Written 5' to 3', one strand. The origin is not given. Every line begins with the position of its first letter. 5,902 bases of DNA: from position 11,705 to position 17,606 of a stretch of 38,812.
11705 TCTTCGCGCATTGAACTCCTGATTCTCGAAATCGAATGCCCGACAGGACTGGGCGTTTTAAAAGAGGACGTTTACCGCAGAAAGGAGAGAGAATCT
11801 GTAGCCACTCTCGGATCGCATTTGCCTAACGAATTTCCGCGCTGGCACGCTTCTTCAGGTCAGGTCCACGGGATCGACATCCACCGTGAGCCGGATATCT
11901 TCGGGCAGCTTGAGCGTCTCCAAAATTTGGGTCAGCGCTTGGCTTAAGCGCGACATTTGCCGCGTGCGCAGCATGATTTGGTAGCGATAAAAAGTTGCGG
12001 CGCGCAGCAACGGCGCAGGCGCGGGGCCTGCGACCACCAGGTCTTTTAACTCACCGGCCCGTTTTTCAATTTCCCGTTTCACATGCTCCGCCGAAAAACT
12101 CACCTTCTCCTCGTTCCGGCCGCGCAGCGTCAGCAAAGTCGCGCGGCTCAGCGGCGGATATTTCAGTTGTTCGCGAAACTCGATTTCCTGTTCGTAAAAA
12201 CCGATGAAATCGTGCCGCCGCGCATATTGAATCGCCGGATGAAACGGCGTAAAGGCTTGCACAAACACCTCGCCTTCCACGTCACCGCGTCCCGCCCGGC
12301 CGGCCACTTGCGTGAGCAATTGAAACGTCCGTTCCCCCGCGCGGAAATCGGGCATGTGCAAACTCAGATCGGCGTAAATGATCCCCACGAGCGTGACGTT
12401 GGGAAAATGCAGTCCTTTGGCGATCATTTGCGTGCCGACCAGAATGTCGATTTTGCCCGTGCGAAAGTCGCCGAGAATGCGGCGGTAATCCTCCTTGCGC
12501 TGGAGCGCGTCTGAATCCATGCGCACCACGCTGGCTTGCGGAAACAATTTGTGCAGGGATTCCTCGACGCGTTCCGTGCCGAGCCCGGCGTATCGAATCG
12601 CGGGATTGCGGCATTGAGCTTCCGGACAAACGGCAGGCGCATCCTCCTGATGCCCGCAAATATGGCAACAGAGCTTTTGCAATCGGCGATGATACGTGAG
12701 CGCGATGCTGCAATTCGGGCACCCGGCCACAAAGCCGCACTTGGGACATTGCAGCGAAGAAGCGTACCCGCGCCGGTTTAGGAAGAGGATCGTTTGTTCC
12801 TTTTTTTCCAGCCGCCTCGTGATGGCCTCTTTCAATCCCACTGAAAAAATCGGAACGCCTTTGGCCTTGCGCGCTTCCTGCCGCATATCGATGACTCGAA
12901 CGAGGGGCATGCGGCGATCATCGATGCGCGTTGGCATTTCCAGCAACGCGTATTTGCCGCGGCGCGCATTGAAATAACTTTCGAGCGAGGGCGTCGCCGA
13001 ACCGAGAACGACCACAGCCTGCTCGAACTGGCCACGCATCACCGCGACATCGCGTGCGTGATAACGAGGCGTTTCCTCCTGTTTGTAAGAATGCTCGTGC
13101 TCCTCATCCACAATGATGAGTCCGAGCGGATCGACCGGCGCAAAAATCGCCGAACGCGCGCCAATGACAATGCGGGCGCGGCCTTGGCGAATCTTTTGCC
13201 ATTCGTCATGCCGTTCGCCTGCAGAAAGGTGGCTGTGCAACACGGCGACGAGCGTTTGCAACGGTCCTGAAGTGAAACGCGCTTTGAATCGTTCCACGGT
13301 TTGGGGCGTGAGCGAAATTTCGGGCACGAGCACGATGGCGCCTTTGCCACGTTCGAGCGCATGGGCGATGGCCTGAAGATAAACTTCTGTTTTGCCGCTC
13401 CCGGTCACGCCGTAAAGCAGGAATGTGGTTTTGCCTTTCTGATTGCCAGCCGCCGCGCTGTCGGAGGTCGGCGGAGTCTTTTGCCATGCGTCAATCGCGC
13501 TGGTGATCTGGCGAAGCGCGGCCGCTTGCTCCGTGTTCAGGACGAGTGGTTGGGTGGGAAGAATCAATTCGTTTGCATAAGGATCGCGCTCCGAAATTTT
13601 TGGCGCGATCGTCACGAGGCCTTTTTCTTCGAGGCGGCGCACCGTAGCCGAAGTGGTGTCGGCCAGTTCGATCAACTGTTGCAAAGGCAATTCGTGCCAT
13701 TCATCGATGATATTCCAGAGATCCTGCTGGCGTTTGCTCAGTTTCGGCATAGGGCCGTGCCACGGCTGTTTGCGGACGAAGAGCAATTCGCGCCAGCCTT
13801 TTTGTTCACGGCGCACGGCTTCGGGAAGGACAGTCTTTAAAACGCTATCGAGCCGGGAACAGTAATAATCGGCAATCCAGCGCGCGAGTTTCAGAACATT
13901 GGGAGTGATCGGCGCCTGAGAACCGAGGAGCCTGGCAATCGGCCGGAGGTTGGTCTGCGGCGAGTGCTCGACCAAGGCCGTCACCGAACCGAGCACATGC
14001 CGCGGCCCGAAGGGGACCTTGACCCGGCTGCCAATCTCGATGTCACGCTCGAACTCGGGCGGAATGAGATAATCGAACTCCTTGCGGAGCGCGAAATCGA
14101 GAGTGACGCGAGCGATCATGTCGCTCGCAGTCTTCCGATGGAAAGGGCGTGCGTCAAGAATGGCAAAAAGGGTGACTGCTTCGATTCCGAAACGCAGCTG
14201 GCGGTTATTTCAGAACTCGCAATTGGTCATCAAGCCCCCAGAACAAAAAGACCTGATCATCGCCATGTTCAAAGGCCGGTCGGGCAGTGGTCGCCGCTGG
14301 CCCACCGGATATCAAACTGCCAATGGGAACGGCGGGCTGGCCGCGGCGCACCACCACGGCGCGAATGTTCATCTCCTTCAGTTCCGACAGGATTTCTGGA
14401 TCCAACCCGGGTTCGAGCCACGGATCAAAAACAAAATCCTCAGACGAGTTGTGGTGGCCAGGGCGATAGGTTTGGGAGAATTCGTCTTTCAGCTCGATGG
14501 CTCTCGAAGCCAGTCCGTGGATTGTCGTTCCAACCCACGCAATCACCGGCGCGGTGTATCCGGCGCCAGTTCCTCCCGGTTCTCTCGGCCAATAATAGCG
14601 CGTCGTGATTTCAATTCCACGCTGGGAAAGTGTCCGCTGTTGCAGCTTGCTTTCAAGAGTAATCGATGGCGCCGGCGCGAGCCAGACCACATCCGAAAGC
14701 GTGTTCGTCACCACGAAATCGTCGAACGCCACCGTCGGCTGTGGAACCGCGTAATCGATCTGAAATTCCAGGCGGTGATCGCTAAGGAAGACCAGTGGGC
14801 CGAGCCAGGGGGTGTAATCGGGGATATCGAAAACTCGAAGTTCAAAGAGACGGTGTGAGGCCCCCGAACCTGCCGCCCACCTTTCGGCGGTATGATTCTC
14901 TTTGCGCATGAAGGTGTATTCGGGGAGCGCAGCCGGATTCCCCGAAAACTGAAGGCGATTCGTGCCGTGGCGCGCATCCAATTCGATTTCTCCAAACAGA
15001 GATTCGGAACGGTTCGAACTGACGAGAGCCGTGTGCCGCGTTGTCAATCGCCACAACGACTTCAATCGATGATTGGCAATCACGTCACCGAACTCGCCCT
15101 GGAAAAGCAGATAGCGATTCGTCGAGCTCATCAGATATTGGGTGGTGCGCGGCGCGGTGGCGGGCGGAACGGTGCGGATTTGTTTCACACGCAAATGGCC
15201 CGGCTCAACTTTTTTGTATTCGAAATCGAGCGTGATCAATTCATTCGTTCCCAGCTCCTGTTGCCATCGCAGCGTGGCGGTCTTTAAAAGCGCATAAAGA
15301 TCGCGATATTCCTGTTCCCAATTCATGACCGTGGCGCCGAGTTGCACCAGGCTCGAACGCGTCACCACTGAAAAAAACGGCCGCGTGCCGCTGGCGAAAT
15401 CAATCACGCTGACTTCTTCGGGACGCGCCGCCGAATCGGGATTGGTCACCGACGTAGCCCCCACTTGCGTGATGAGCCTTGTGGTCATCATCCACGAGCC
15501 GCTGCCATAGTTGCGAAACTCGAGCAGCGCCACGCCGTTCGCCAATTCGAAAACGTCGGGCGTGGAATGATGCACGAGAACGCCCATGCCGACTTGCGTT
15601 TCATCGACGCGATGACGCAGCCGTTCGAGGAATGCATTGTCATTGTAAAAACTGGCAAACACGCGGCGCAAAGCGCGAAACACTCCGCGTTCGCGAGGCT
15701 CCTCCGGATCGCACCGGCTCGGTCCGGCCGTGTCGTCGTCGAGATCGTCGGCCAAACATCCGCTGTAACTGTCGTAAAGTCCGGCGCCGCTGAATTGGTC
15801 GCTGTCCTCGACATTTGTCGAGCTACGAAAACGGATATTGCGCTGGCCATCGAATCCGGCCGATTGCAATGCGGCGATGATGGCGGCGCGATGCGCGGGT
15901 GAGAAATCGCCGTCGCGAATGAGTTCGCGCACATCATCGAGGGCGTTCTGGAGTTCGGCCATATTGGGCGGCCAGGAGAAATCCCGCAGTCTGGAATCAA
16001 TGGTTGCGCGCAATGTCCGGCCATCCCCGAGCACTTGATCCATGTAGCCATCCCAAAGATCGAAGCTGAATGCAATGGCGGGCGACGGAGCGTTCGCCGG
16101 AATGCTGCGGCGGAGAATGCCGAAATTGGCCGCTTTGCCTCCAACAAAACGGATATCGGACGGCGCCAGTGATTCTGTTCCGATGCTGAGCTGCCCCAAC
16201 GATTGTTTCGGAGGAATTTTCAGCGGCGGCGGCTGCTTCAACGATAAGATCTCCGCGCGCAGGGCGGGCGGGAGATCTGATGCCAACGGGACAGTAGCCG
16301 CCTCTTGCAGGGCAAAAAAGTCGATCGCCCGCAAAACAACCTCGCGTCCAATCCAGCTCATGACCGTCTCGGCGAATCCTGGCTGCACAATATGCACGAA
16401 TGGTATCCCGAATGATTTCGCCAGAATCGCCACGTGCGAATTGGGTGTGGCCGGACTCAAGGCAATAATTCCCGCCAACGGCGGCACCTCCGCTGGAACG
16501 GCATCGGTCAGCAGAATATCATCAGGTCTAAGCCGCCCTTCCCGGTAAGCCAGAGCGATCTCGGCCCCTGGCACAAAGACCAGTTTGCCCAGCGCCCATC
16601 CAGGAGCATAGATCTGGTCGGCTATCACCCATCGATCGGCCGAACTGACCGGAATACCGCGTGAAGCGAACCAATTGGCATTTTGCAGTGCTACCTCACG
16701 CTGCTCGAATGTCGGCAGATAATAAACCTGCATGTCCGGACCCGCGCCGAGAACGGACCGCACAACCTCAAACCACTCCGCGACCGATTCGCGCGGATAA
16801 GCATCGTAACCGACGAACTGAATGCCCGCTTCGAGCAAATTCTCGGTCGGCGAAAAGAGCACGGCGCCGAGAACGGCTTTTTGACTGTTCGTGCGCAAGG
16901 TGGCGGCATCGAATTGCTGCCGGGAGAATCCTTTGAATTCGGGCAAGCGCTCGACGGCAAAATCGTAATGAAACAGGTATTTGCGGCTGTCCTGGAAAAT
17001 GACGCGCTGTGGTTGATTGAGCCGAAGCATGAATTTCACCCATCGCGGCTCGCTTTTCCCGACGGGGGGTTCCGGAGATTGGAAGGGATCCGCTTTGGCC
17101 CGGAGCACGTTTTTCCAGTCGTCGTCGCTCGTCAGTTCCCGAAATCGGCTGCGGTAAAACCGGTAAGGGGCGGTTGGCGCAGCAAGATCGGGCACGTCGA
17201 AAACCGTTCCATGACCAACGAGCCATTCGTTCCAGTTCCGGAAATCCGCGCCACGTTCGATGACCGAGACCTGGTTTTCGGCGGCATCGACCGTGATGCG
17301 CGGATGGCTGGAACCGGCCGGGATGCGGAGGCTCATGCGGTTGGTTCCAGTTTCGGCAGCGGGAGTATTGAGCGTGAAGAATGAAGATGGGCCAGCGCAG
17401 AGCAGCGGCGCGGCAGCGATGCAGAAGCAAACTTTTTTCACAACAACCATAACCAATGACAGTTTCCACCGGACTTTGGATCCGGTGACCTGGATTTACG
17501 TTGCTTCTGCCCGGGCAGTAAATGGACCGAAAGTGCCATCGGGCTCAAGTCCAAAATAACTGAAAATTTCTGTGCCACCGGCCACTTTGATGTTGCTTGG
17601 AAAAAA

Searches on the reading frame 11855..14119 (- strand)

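Call 4: search_protein_families(library=pfam, proteins=[window:11855-14119:-], max_evalue=0.001)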
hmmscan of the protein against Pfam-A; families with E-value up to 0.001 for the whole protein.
window:11855-14119:- (754 aa): 6 families
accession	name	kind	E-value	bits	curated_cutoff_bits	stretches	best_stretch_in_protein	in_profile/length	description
PF17764.6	PriA_3primeBD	-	8e-25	87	22.7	1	4-99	1-96/96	3'DNA-binding domain (3'BD)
PF00270.35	DEAD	-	3.3e-20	72.9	26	1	232-380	16-162/167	DEAD/DEAH box helicase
PF18074.6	PriA_C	-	3.1e-18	66.8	26.9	1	656-750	1-95/95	Primosomal protein N C-terminal domain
PF04851.21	ResIII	-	3.8e-16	59.9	22.5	1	193-378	3-163/164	Type III restriction enzyme, res subunit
PF00271.37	Helicase_C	-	5.9e-13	49.5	23.5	1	517-611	27-108/110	Helicase conserved C-terminal domain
PF18319.7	Zn_ribbon_PriA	-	2e-08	34.5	26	1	467-492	1-26/27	PriA DNA helicase Cys-rich region (CRR) domain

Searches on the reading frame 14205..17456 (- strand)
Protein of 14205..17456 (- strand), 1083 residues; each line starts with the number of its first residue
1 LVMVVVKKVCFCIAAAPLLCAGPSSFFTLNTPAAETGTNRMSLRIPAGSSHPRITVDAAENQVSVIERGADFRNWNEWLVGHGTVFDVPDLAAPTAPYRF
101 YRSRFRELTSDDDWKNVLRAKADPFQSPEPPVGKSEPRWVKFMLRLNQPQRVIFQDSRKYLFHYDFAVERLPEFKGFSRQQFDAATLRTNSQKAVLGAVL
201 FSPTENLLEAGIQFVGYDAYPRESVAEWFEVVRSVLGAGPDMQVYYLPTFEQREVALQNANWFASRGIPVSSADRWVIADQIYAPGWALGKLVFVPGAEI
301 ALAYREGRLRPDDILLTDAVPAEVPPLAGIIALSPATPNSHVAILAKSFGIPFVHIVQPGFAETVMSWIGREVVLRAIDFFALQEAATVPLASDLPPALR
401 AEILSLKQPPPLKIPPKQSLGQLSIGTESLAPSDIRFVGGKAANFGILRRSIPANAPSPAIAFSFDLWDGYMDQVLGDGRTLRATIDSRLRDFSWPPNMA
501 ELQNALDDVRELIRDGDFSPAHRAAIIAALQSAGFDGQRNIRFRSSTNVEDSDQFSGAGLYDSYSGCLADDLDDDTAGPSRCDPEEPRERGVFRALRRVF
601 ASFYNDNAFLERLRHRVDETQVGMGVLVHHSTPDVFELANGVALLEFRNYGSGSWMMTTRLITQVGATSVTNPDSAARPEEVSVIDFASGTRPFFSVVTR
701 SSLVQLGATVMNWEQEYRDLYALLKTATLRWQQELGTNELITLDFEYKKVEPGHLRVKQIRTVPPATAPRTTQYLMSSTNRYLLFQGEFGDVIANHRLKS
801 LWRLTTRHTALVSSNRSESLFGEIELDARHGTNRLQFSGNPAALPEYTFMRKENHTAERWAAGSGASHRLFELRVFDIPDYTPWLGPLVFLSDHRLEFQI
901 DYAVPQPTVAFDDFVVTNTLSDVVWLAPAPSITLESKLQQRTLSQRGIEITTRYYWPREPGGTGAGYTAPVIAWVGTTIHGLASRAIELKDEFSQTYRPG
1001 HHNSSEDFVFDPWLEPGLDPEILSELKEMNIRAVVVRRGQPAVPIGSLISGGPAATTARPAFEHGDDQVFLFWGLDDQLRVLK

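Call 4: search_protein_families(library=pfam, proteins=[window:14205-17456:-], max_evalue=0.001)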
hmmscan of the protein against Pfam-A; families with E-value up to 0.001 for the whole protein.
window:14205-17456:- (1083 aa): 1 family
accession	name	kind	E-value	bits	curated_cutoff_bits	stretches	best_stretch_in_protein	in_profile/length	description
PF01326.24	PPDK_N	-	7.2e-15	55.5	27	1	437-631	3-174/328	Pyruvate phosphate dikinase, AMP/ATP-binding domain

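Call 7: search_protein_families(library=ncbifam, proteins=[window:14205-17456:-], max_evalue=0.01)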
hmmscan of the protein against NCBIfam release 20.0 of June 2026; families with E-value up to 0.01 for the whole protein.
window:14205-17456:- (1083 aa): 6 families
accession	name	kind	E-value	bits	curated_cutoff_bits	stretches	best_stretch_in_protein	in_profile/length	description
NF004881.0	PRK06241.2-2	equivalog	1.8e-10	39.7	883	1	434-630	15-179/898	phosphoenolpyruvate synthase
TIGR01418.1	PEP_synth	equivalog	1.7e-08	33.3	739.75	1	429-629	7-184/784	pyruvate, water dikinase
NF005057.0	PRK06464.1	equivalog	1.9e-08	32.9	598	1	428-629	11-190/798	phosphoenolpyruvate synthase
NF041857.1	RIF_Ptrans_rph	equivalog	3.7e-05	22.3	999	1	433-631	12-182/864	rifamycin-inactivating phosphotransferase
NF004877.0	PRK06241.1-2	subfamily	6.9e-05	21.3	866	1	430-630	11-183/869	phosphoenolpyruvate synthase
NF004880.0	PRK06241.2-1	equivalog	0.00043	18.3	972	1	432-630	12-176/837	phosphoenolpyruvate synthase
